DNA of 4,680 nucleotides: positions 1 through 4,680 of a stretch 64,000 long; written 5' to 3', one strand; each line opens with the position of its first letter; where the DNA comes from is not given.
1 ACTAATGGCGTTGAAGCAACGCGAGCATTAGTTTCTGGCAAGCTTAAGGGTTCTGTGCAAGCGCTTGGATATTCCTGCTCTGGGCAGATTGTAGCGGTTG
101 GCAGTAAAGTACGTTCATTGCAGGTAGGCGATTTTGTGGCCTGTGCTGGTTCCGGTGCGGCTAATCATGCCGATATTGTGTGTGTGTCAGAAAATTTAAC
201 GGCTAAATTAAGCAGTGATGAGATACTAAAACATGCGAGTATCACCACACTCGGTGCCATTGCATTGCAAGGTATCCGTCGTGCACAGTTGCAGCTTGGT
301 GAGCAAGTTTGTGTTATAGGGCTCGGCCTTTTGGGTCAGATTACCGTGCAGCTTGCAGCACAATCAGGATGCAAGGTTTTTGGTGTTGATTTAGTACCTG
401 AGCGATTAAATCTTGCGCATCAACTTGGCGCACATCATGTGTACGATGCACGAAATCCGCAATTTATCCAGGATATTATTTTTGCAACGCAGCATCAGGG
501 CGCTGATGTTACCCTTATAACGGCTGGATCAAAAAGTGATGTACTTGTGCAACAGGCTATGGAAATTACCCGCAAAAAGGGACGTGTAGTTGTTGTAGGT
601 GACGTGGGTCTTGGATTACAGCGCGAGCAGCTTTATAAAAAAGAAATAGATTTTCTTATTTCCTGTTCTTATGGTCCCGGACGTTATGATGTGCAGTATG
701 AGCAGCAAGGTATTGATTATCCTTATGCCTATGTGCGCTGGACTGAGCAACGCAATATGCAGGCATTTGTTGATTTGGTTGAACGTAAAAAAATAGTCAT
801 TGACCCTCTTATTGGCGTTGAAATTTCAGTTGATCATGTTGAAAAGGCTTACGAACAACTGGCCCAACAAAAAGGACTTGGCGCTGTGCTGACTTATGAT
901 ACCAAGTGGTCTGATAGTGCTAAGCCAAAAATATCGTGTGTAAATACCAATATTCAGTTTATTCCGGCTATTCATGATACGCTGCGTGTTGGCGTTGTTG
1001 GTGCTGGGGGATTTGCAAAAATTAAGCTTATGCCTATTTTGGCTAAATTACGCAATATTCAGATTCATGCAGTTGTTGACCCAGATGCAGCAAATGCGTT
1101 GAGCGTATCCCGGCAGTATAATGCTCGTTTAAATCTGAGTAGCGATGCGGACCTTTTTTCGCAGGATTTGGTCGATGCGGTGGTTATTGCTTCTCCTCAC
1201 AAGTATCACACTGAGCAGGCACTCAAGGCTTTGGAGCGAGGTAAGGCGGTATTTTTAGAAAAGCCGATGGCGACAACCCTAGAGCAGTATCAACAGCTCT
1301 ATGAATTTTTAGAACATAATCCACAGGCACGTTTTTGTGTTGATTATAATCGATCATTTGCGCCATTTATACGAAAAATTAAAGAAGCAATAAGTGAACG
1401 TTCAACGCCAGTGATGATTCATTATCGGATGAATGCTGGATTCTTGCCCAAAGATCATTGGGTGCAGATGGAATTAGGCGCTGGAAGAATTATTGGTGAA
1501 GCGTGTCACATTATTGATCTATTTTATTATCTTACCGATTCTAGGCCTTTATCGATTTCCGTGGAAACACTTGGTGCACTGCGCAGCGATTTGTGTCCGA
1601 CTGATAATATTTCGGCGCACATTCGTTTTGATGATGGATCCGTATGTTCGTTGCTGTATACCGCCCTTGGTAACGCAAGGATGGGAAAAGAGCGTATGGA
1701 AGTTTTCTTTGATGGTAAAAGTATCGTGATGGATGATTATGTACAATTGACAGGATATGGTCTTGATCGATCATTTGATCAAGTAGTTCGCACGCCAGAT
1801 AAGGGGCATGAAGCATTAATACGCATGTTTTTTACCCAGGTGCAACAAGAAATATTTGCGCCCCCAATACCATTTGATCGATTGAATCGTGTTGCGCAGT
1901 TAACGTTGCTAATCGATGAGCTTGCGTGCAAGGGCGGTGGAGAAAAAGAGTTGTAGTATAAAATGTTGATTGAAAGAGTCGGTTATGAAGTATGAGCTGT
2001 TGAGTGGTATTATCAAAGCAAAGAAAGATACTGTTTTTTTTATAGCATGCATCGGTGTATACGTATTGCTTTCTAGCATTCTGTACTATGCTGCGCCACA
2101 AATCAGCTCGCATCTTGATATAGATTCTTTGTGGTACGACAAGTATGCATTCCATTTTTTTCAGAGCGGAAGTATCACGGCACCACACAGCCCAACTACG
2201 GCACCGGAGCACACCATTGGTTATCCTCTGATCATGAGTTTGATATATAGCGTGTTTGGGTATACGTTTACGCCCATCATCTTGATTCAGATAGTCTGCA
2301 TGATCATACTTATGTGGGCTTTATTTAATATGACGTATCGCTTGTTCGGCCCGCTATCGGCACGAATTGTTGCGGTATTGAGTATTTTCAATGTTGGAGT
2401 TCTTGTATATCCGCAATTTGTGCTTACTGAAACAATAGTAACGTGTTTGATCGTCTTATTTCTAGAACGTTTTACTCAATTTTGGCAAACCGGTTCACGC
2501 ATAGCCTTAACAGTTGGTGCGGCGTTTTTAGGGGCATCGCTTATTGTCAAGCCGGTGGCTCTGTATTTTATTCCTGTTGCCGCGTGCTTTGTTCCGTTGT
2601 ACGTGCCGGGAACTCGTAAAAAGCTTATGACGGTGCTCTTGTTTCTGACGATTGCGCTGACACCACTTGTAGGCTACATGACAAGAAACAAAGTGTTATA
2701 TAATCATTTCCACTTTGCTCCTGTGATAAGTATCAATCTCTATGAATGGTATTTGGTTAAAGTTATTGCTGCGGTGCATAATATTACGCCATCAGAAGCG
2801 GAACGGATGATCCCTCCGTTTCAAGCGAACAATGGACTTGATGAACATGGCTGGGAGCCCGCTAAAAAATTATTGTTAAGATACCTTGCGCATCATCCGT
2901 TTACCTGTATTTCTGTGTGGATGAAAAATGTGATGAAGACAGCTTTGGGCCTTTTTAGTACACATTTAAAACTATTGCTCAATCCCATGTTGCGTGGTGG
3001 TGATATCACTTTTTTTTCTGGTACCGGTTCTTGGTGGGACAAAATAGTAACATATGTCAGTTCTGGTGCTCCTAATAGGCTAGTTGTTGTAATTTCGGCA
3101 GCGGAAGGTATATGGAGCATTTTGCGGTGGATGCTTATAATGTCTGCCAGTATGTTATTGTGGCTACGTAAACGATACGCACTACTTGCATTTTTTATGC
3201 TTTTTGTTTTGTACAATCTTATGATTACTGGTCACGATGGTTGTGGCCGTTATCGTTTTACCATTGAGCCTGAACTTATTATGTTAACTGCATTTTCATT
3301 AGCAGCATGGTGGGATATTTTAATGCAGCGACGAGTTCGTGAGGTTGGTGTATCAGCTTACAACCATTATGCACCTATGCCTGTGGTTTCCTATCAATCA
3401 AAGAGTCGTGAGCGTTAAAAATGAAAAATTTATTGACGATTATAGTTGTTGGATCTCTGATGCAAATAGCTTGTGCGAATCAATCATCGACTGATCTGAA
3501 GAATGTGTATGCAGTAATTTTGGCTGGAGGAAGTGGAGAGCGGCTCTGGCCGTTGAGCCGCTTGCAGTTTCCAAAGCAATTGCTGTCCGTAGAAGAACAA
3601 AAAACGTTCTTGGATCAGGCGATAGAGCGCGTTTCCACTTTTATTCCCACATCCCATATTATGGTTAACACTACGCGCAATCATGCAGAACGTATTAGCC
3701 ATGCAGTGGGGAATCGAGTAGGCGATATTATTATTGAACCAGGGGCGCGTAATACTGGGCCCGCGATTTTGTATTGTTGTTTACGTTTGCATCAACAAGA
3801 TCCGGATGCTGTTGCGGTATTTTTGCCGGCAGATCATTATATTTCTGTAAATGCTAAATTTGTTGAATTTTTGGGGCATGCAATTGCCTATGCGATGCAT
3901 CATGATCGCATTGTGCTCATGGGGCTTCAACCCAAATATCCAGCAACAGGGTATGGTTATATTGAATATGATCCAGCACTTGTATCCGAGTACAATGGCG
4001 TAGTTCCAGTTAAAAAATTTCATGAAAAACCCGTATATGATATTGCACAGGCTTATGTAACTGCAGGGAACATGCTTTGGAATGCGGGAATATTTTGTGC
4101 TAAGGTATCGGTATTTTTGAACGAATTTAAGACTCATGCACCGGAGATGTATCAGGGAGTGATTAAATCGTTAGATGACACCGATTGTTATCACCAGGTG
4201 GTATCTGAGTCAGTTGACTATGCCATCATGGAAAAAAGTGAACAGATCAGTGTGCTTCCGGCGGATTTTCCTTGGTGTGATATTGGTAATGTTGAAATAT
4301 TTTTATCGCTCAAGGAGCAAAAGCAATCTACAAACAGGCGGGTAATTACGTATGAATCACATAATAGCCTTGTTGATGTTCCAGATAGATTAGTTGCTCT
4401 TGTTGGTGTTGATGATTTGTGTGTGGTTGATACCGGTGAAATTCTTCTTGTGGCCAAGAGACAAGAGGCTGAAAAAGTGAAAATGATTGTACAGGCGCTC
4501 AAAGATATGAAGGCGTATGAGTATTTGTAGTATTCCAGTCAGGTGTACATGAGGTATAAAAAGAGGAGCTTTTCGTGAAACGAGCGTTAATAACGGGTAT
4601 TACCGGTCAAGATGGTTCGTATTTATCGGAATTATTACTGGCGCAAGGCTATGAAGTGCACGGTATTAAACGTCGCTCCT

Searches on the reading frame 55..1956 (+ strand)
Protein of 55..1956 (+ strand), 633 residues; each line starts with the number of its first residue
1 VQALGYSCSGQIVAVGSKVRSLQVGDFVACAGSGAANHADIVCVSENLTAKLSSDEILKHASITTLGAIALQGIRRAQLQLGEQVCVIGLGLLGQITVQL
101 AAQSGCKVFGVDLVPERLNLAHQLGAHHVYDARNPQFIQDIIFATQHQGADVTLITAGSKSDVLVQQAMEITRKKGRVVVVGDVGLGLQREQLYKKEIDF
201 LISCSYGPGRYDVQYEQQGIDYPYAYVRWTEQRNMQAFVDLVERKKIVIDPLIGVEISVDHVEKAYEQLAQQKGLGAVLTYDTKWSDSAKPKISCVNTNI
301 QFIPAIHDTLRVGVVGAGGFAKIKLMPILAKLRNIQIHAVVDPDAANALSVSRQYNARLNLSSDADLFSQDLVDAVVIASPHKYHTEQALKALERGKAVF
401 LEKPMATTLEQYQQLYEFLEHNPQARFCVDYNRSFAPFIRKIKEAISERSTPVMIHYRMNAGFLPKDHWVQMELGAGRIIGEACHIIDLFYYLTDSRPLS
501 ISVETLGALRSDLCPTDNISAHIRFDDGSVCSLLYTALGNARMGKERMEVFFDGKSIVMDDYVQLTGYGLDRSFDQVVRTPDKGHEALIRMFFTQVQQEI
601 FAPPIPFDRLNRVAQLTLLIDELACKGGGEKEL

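Call 10: search_protein_families(library=ncbifam, proteins=[window:55-1956:+], max_evalue=0.00001)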
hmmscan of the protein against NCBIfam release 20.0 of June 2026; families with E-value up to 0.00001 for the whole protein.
window:55-1956:+ (633 aa): 27 families (the best 25 are shown)
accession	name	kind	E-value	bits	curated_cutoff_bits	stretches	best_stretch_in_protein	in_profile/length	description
TIGR04380.1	myo_inos_iolG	equivalog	2.8e-25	88.9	355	1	310-505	2-196/330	inositol 2-dehydrogenase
NF040723.1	UDP-GlcNAcDh_Arch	equivalog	3e-19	69.6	450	1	310-501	1-184/302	UDP-N-acetylglucosamine 3-dehydrogenase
TIGR03989.1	Rxyl_3153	subfamily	3.4e-19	69.3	440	1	40-281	143-370/370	NDMA-dependent alcohol dehydrogenase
NF052679.1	InsChiInosDhIolG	equivalog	1.8e-18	66.7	540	1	309-494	2-185/343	bifunctional inositol 2-dehydrogenase/D-chiro-inositol 1-dehydrogenase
NF041097.1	keto_inos_dh_IolM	equivalog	4.2e-17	61.9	450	1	47-183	169-312/389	scyllo-inosose 3-dehydrogenase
TIGR03451.1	mycoS_dep_FDH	equivalog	2.8e-15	56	512.9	1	38-279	131-356/358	S-(hydroxymethyl)mycothiol dehydrogenase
TIGR02824.1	quinone_pig3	subfamily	1.1e-14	54.2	296.8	1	3-183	60-239/325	putative NAD(P)H quinone oxidoreductase, PIG3 family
NF006940.0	PRK09422.1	equivalog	2.5e-14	53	344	1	58-182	138-260/338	alcohol dehydrogenase AdhP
NF041392.1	XylDh_Gfo6_Halo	equivalog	3e-14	52.6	350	1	307-456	14-167/350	D-xylose 1-dehydrogenase Gfo6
NF008607.0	PRK11579.1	subfamily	5.3e-13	48.7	330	1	307-530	2-223/346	oxidoreductase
NF041183.1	Pks2_ls1_myc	equivalog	6.4e-12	43.2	2400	1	3-182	1465-1643/2086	sulfolipid-1 biosynthesis phthioceranic/hydroxyphthioceranic acid synthase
NF007642.0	PRK10309.1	equivalog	8.2e-12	45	550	1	37-189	116-267/347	galactitol-1-phosphate 5-dehydrogenase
NF047908.1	AldhRedAhr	equivalog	1.3e-11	44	470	1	72-184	157-262/335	NADPH-dependent aldehyde reductase Ahr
NF003808.0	PRK05396.1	equivalog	5.7e-11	41.9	380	1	81-182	163-263/341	L-threonine 3-dehydrogenase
TIGR00692.1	tdh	equivalog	3.4e-10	39.5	458.35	1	81-182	161-261/340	L-threonine 3-dehydrogenase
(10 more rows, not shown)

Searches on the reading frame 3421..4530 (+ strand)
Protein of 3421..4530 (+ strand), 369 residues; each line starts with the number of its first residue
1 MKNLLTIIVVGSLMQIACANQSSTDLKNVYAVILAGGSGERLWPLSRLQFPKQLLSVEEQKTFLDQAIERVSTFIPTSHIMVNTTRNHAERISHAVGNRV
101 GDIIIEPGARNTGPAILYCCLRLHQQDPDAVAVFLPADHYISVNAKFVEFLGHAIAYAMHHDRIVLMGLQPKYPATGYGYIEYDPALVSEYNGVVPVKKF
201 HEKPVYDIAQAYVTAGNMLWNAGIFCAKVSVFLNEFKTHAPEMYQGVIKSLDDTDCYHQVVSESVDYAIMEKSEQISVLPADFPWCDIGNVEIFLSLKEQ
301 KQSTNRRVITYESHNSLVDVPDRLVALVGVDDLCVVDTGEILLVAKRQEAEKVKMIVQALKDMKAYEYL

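Call 10: search_protein_families(library=ncbifam, proteins=[window:3421-4530:+], max_evalue=0.00001)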
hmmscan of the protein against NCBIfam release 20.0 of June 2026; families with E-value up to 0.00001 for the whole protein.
window:3421-4530:+ (369 aa): 3 families
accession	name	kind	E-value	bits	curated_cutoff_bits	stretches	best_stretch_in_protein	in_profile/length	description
TIGR01479.1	GMP_PMI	equivalog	1.7e-77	261.2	372.95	1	30-367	2-352/467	mannose-1-phosphate guanylyltransferase/mannose-6-phosphate isomerase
NF012004.0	PRK15460.1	equivalog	1.4e-57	195.4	859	1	28-363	5-358/478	mannose-1-phosphate guanyltransferase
TIGR03992.1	Arch_glmU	subfamily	2.2e-06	26.8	292.1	1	30-98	2-66/393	bifunctional sugar-1-phosphate nucleotidylyltransferase/acetyltransferase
